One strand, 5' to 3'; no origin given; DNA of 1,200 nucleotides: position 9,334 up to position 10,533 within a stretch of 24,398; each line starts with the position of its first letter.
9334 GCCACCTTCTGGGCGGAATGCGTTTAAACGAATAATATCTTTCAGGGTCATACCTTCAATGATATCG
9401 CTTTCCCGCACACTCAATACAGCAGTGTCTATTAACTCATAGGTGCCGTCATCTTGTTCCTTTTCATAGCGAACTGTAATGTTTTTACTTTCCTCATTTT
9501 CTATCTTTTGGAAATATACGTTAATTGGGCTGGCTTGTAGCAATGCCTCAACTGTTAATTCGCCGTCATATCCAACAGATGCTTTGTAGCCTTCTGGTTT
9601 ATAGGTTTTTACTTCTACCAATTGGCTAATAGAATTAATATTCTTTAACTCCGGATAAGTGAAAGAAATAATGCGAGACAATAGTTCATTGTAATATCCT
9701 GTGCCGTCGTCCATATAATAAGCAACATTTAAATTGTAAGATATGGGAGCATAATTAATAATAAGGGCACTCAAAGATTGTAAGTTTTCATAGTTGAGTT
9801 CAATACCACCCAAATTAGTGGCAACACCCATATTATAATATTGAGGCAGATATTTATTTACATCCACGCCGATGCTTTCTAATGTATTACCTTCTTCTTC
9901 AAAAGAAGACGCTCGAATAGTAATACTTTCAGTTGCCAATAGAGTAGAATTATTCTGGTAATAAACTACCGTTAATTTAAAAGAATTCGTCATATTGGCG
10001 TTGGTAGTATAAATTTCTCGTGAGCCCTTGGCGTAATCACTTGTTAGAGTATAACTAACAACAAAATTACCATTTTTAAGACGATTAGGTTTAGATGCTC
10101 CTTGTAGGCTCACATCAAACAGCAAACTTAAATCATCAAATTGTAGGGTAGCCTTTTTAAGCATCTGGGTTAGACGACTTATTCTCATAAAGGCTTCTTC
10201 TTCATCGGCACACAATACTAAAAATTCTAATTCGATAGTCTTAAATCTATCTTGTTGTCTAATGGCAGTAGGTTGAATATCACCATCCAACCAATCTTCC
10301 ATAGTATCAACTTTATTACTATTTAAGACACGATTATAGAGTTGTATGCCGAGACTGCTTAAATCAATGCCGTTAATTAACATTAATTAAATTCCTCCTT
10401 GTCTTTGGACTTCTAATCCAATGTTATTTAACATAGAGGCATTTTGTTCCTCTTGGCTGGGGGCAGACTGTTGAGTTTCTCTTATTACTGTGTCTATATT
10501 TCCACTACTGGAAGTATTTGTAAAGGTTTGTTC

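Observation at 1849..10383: Giant 2,844-aa ORF (35% of a 24.3-kb phage genome) built on a distal-tail-protein N-terminus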

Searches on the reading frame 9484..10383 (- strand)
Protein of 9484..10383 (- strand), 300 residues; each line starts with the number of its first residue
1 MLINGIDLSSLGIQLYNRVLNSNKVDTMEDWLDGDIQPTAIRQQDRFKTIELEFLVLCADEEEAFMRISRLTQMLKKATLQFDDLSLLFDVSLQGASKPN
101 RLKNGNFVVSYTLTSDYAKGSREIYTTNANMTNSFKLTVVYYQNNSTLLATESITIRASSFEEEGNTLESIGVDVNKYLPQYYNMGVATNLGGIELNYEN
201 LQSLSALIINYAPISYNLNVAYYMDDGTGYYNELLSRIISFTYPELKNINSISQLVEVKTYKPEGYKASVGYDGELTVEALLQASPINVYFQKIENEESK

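Call 12: search_dna_similar(query=window:9484-10383:-, collection=phages, mode=protein, max_rows=25, max_evalue=0.001)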
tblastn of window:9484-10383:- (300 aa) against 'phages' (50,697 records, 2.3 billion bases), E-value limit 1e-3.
No match.

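Call 43: search_solved_structures(query=A3, max_evalue=10, show_alignments=2)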
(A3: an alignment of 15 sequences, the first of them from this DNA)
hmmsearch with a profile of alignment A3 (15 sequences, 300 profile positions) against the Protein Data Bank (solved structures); distinct sequences matched with E-value up to 10: 0.

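Call 47: find_related_loci(query=A3, collection=genome_contigs, flank=10000)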
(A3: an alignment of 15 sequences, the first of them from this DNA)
Query A3 (300 aa) in genome_contigs; peptide patterns used: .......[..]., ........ (x = any residue, [..] = any of these).
33 stretches matched a pattern, but none encodes a relative of the query by tblastn (E <= 1e-3).

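Call 48: find_related_loci(query=A3, collection=viral_contigs, flank=10000)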
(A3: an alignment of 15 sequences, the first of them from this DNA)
Query A3 (300 aa) in viral_contigs; peptide patterns used: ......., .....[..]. (x = any residue, [..] = any of these).
213 stretches matched a pattern; 16 encode a relative of the query (tblastn E <= 1e-3); 16 distinct loci.
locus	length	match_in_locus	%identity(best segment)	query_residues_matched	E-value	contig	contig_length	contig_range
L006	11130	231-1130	67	1-300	1e-134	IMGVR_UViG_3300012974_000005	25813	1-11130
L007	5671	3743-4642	61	1-300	3e-125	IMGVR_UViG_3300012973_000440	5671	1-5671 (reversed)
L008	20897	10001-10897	61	1-300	9e-125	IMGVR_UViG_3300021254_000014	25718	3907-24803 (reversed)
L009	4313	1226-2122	61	1-300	4e-126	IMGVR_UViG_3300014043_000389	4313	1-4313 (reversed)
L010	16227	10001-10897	61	1-300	6e-124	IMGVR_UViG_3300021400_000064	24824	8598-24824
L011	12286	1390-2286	58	1-300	9e-123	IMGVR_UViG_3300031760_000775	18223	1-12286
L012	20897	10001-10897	59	1-300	2e-117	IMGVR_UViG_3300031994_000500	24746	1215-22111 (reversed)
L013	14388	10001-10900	57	1-300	2e-115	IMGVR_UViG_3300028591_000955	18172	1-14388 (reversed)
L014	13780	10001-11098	67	1-300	6e-135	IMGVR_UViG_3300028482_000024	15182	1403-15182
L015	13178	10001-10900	61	1-300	5e-128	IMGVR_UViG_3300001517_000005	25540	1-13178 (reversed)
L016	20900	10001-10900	55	1-300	9e-107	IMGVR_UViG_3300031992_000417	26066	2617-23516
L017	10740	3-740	57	54-300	3e-91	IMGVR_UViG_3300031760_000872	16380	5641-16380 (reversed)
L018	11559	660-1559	65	1-300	5e-133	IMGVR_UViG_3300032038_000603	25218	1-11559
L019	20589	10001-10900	64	1-300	3e-132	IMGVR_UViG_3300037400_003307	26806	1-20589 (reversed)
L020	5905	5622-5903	64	1-94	5e-36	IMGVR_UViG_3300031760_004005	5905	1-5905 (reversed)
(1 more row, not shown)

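Call 52: predict_structure(alignment_id=A3)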
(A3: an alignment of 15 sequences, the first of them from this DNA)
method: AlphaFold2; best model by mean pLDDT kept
length: 300 residues; sequences in the alignment: 15
mean_pLDDT: 78.1   pTM: 0.48
mean pLDDT of the five models: 78.1, 77.8, 77.4, 77.3, 76.7
residues with pLDDT >= 90: 79; 70-90: 159; 50-70: 23; < 50: 39
segments of 3 or more residues with pLDDT < 50: 23-46, 120-131, 298-300
pLDDT, mean of each block of 10 residues (from residue 1): 78 77 44 35 51 80 82 85 75 81 79 69 41 78 88 84 75 90 91 81 88 94 85 91 92 89 88 91 93 66
secondary structure, 60 per line:
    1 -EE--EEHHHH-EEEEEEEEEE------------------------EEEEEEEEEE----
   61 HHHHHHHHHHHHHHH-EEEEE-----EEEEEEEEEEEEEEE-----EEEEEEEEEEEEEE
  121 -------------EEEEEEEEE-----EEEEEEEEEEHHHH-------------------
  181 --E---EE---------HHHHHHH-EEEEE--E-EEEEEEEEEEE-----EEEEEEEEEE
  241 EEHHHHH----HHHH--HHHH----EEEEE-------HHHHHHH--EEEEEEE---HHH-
elements in order: H8-11 E13-22 E47-56 H61-75 E77-81 E87-101 E107-120 E134-142 E148-157 H158-161 H198-204 E206-210 E215-225 E231-242 H243-247 H252-255 H258-261 E266-270 H278-284 E287-293
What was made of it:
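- On Distal tail protein (Dit): The low-confidence segment at 23-46 lies where I would expect a belt arm that orders only in the hexamer (call 52).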

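Call 57: fold_search(model_id=the predicted structure, library=pdb)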
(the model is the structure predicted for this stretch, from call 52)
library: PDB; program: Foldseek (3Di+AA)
matches with E <= 10: 837; with E <= 0.001: 4
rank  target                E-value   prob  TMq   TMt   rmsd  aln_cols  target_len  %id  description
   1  7yl4_A                1.4e-04  1.00  0.27  0.19  15.6       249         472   11  Cell surface protein YwfG protein (apo form) (released 2023-06-07)
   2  9j1k_K                2.8e-04  1.00  0.26  0.29  10.7       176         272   12  Tip region of monocin (released 2025-01-08)
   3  4v96_AS               3.6e-04  1.00  0.26  0.32   9.8       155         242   12  The structure of a 1.8 MDa viral genome injection device suggests alternative infection mechanisms (released 2014-07-09)
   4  4v96_AV               4.2e-04  1.00  0.26  0.32   9.7       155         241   12  The structure of a 1.8 MDa viral genome injection device suggests alternative infection mechanisms (released 2014-07-09)
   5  9m8o_G                1.4e-03  1.00  0.26  0.30  11.4       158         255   13  Cryo-EM structure of bacteriophage NF5 baseplate (released 2025-12-17)
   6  8iyd_A                5.0e-03  0.82  0.20  0.24  22.2       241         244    8  Tail cap of phage lambda tail (released 2023-10-18)
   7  2wzp_P                6.6e-03  0.97  0.20  0.20  12.0       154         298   19  Structures of Lactococcal Phage p2 Baseplate Shed Light on a Novel Mechanism of Host Attachment and Activation in Siph (released 2010-02-16)
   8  4v5i_AS               7.8e-03  1.00  0.25  0.25   9.7       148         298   15  Structure of the Phage P2 Baseplate in its Activated Conformation with Ca (released 2014-07-09)
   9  7kpj_E                8.8e-03  0.72  0.15  0.19  16.3       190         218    9  Crystal structure of Ruminococcus gnavus immunoglobulin binding protein in complex with 338E6 Fab (released 2022-01-19)
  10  5tla_D                9.8e-03  0.69  0.16  0.26  12.3       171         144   14  Crystal structure of mouse ISG15 (released 2017-05-03)
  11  7t4f_A                1.1e-02  0.72  0.20  0.23  19.1       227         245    8  Structure of bacteriophage lambda tube protein V in C3 (released 2023-06-14)
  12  7ttz_C                1.2e-02  0.28  0.13  0.18  18.1       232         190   10  Heterodimeric IgA Fc in complex with Staphylococcus aureus protein SSL7 (released 2023-02-01)
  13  8zdo_m                1.3e-02  1.00  0.24  0.25   6.8       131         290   14  Cryo-EM structure of Mycobacteriophage Douge baseplate (gp13, gp17, gp23, gp16, gp18 and gp20) (released 2025-06-25)
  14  7rbs_B                1.3e-02  0.63  0.16  0.26  15.4       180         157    8  The crystal structure of Papain-Like Protease of SARS CoV-2, C111S mutant, in complex with human ISG15 (released 2021-09-29)
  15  2rdh_B                1.5e-02  0.44  0.15  0.21  18.0       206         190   10  Crystal structure of Staphylococcal Superantigen-Like protein 11 (released 2007-12-18)
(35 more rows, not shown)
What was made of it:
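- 8239..9993 (-): aa 131-715: repeat block 1, 7-8 beta-grasp (MucBP/MubR-like) units of ~83 aa. The model of aa 135-300 matches the YwfG Mbp/MubR region, ISG15 and an R. gnavus Ig-binding protein (call 57).
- On Distal tail protein (Dit): Foldseek matches TP901-1, p2, 80alpha, monocin, NF5 and Douge Dit chains with probability 0.97-1.0 (call 57).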

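Call 99: fold_search(model_id=the predicted structure, library=viral)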
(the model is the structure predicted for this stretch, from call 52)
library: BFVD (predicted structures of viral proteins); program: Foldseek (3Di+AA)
matches with E <= 10: 1350; with E <= 0.001: 24
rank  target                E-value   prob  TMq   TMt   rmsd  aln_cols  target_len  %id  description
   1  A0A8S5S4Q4            8.6e-06  1.00  0.30  0.27  21.3       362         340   12  Receptor binding protein (Fragment) [Siphoviridae sp. ctG8V3]
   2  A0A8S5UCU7            9.1e-06  1.00  0.31  0.39  11.3       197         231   13  Distal tail protein [Myoviridae sp. ctBvM24]
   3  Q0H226                1.5e-05  1.00  0.29  0.36   7.6       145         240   16  Uncharacterized protein [Geobacillus phage GBSV1]
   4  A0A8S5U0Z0            5.8e-05  1.00  0.29  0.18   7.4       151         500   14  Distal tail protein [Siphoviridae sp. ctub511]
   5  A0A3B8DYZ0            6.5e-05  0.99  0.25  0.18  22.6       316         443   13  (no name in the UniProt tables at hand)
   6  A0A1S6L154            7.3e-05  1.00  0.28  0.21   7.2       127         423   16  (no name in the UniProt tables at hand)
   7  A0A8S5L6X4            8.1e-05  1.00  0.29  0.31  15.9       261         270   13  Tail protein [Siphoviridae sp. ct45W1]
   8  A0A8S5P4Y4            1.3e-04  1.00  0.25  0.31  14.7       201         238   11  Phage tail protein [Siphoviridae sp. ctQtc11]
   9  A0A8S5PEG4            1.5e-04  1.00  0.29  0.33  11.1       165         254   15  Distal tail protein [Siphoviridae sp. ctLOE2]
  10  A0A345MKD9            1.5e-04  1.00  0.26  0.11  11.3       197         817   15  Uncharacterized protein [Eggerthella phage PMBT5]
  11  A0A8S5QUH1            1.7e-04  0.85  0.19  0.15  18.2       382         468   10  MucBP domain-containing protein [Siphoviridae sp. ctzSN25]
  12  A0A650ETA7            1.9e-04  0.99  0.24  0.13  18.6       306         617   11  Capsid and scaffold protein [Lactococcus phage CHPC958]
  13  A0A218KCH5            2.2e-04  1.00  0.29  0.23  16.5       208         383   12  (no name in the UniProt tables at hand)
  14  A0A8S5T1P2            2.8e-04  1.00  0.26  0.35  12.7       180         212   12  Tail protein [Siphoviridae sp. cteEJ17]
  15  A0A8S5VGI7            2.8e-04  0.97  0.17  0.06  17.4       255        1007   11  Uncharacterized protein [Myoviridae sp. ctkfK18]
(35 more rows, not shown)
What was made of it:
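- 9994..10383 (-): aa 1-~130: Dit N-terminal ring ('belt') domain. The AF2 model (pLDDT 78) matches Dit chains of monocin, TP901-1, NF5, p2, Douge, 80alpha and lambda gpM, and BFVD entries named 'Distal tail protein' (calls 52, 57, 99).
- Foldseek matches Dit chains in the PDB (call 57) and BFVD entries named 'Distal tail protein' (call 99).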
